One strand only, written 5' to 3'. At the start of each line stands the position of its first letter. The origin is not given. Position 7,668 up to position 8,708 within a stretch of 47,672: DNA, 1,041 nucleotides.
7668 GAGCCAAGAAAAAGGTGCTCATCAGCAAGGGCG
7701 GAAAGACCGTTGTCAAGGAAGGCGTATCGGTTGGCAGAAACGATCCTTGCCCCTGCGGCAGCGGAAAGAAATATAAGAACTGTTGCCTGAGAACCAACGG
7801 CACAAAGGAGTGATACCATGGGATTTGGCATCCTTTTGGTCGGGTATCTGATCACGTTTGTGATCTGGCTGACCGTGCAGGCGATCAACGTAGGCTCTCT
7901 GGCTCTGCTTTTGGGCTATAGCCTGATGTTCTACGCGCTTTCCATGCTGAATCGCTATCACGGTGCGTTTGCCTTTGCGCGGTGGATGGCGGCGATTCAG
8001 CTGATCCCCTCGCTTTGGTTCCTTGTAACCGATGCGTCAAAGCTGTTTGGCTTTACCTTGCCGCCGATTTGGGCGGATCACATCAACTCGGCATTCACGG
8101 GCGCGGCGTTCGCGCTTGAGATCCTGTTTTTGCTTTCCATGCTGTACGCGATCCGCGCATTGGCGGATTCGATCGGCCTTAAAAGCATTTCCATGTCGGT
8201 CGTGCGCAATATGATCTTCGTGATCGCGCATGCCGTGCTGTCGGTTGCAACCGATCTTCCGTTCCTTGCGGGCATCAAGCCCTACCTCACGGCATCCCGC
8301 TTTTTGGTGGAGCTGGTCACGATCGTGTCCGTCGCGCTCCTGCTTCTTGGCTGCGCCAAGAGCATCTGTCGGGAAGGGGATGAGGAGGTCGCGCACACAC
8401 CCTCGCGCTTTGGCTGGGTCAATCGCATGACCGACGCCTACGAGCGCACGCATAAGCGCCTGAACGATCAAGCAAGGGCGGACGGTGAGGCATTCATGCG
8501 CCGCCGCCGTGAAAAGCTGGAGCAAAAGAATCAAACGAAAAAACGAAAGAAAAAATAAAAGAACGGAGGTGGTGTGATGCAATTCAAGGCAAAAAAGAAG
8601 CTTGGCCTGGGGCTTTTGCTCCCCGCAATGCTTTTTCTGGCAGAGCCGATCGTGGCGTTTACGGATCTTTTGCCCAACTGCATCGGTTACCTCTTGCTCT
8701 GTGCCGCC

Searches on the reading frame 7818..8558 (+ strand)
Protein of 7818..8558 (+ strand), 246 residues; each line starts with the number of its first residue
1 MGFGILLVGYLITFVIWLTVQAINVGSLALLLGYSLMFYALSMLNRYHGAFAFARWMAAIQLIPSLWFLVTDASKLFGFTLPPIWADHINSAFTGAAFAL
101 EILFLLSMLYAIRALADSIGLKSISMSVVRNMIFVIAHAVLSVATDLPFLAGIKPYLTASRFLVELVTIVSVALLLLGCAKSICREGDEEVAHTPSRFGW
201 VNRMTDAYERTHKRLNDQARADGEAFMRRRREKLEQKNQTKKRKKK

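Call 3: search_protein_families(library=pfam, proteins=[window:7818-8558:+], max_evalue=0.1)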
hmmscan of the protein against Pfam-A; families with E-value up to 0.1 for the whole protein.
window:7818-8558:+ (246 aa): 1 family
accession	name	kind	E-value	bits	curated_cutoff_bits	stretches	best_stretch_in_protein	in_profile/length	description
PF08496.15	Peptidase_S49_N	-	0.003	18.1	27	1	161-244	8-86/147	Peptidase family S49 N-terminal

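Call 9: search_protein_families(library=ncbifam, proteins=[window:7818-8558:+], max_evalue=0.01)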
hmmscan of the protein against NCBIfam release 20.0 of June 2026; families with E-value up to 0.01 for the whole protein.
window:7818-8558:+ (246 aa): 0 families

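Call 48: search_solved_structures(query=A2, max_evalue=1)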
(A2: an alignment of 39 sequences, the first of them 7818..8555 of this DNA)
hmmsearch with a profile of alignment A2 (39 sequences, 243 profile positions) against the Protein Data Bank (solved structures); distinct sequences matched with E-value up to 1: 8.
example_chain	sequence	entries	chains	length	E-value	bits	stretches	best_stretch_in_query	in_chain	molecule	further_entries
3am3_A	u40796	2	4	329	0.14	14.9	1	199-238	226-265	Enoyl-ACP reductase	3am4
1uh5_A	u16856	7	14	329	0.14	14.9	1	199-238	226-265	enoyl-ACP reductase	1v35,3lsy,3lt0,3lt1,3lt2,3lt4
2foi_A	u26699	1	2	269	0.16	14.7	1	199-241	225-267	enoyl-acyl carrier reductase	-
1vrw_A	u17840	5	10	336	0.22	14.3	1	199-241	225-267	ENOYL-ACYL CARRIER REDUCTASE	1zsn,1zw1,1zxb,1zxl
2ol4_A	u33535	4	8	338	0.23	14.3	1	199-241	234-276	Enoyl-acyl carrier reductase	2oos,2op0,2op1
4ige_A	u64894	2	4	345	0.23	14.2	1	199-241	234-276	Enoyl-acyl carrier reductase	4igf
2o2y_A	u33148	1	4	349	0.24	14.2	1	199-241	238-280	Enoyl-acyl carrier reductase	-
3am5_A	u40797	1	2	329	0.3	13.9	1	200-238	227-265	Enoyl-ACP reductase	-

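Call 54: find_homologous_proteins(query=window:7818-8558:+)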
Query window:7818-8558:+ (246 aa): 57 proteins with E <= 0.001 among 1682 candidates.
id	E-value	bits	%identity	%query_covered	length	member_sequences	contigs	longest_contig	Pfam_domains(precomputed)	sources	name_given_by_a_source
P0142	1.7e-154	530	98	100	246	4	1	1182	-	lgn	-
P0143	4.1e-133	460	83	98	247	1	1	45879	-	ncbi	-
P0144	3.2e-103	362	72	92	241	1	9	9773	-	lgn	-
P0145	1.8e-79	284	66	80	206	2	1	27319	-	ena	-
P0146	1.2e-74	269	57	94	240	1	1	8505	-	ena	-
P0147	2.2e-73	265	57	94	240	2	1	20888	-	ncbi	-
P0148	4.1e-73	264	55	92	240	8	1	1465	-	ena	-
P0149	2.8e-70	254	52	94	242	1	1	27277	-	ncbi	-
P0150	3.0e-65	238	49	92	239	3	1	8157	-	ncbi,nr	ncbi:MAG: hypothetical protein E7643_08415 [Ruminococcaceae bacterium]|nr:hypothetical protein [Osci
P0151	2.2e-64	235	51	100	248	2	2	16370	-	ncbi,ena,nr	ncbi:MAG: hypothetical protein IJW92_02525 [Clostridia bacterium]|nr:hypothetical protein [Clostridi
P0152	2.9e-64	235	46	92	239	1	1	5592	-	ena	-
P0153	3.2e-64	235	49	92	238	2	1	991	-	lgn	-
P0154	4.7e-64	234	48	92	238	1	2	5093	-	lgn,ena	-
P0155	1.8e-62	229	47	94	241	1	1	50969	-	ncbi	-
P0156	3.8e-61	225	49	91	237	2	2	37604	-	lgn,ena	-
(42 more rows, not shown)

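Call 93: predict_structure(alignment_id=A6)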
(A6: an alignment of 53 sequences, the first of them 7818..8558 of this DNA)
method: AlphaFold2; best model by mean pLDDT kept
length: 246 residues; sequences in the alignment: 53
mean_pLDDT: 81.4   pTM: 0.69
mean pLDDT of the five models: 81.4, 79.6, 79.1, 76.9, 75.4
residues with pLDDT >= 90: 76; 70-90: 119; 50-70: 47; < 50: 4
segments of 3 or more residues with pLDDT < 50: 190-192
pLDDT, mean of each block of 10 residues (from residue 1): 86 81 81 92 88 93 88 81 72 89 94 90 91 93 84 84 90 91 62 57 62 64 73 77 65
secondary structure, 60 per line:
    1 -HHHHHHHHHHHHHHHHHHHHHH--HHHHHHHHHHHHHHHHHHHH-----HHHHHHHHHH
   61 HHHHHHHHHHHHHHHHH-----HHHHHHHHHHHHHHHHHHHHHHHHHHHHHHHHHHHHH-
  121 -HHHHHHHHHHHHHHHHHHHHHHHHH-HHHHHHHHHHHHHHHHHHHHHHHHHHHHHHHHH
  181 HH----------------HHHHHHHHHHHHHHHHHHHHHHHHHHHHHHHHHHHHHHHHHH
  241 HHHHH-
elements in order: H2-23 H26-45 H51-77 H83-119 H122-146 H148-182 H199-245

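Call 97: fold_search(model_id=the predicted structure, library=pdb)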
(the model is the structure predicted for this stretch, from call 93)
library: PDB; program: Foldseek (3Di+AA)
matches with E <= 10: 71; with E <= 0.001: 0
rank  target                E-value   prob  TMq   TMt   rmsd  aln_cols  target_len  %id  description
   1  2bl2_A                1.0e+00  0.11  0.15  0.22  19.0       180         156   11  The membrane rotor of the V-type ATPase from Enterococcus hirae (released 2005-04-05)
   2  8r5s_A                2.0e+00  0.08  0.18  0.18  17.0       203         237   17  t113 - De-novo designed soluble homotetramer (released 2024-11-27)
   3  6bwj_A                2.2e+00  0.12  0.22  0.12  14.2       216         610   13  Crystal structure of the TRPV2 ion channel in complex with RTx (released 2018-05-02)
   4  9hfk_A                2.2e+00  0.08  0.18  0.18  16.6       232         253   16  Cryo-EM structure of the freshwater actinorhodopsin, Rhodoluna lacicola (RlActR) (released 2026-03-18)
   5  7ejx_R                2.6e+00  0.10  0.23  0.24  12.6       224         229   17  Structure of the GPR88-Gi1 signaling complex bound to a synthetic ligand (released 2022-04-13)
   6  8r5s_G                2.9e+00  0.12  0.24  0.25  11.5       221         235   16  t113 - De-novo designed soluble homotetramer (released 2024-11-27)
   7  8ffl_B                2.9e+00  0.11  0.23  0.12  14.1       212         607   13  Wildtype rat TRPV2 in nanodiscs bound to RR (released 2024-02-07)
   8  8ubg_A                3.0e+00  0.51  0.41  0.43   6.0       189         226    8  DpHF19 filament (released 2024-04-10)
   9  6bwm_B                3.0e+00  0.08  0.21  0.12  16.6       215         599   11  Crystal structure of the TRPV2 ion channel (released 2018-05-02)
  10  11tk_R                3.0e+00  0.08  0.18  0.12  25.6       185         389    9  Structure of human CCR4 in complex with AZD2098 (released 2026-04-01)
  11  7x8v_E                3.0e+00  0.05  0.15  0.18  20.6       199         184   10  Cooperative regulation of PBI1 and MAPKs controls WRKY45 transcription factor in rice immunity (released 2022-04-06)
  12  8trd_B                3.2e+00  0.33  0.40  0.17   7.7       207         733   14  mGluR3 class 1 in the presence of the antagonist LY 341495 (released 2024-07-31)
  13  9eai_A                3.5e+00  0.06  0.17  0.13  23.8       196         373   10  Structure of nanobody AT206 in complex with the losartan-bound angiotensin II type I receptor (AT1R) (released 2025-03-05)
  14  7v3z                  3.5e+00  0.06  0.16  0.10  20.2       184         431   18  Structure of cannabinoid receptor type 1(CB1) (released 2021-11-24)
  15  8r5s_D                3.7e+00  0.12  0.26  0.27  13.3       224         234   16  t113 - De-novo designed soluble homotetramer (released 2024-11-27)
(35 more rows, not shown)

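Call 101: search_protein_families(library=pfam, alignment_id=A6, max_evalue=0.1)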
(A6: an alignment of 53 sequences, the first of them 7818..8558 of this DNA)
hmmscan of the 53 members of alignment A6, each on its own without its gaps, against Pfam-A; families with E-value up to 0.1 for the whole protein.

A. member 1, window:7818-8558:+ (246 aa): 1 family
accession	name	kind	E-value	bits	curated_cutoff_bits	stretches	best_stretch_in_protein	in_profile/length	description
PF08496.15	Peptidase_S49_N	-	0.003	18.1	27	1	161-244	8-86/147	Peptidase family S49 N-terminal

B. families by the number of members that match (of 53 scanned): 9 families
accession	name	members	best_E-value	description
PF08496.15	Peptidase_S49_N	10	0.003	Peptidase family S49 N-terminal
PF09843.14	DUF2070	8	0.001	Predicted membrane protein (DUF2070)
PF14991.11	MLANA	2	0.016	Protein melan-A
PF03823.19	Neurokinin_B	2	0.025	Neurokinin B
PF05648.19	PEX11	2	0.029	Peroxisomal biogenesis factor 11 (PEX11)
PF16185.10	MTABC_N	1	0.018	Mitochondrial ABC-transporter N-terminal five TM region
PF16118.10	DUF4834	1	0.021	Domain of unknown function (DUF4834)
PF07332.16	Phage_holin_3_6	1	0.047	Putative Actinobacterial Holin-X, holin superfamily III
PF06781.17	CrgA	1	0.092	Cell division protein CrgA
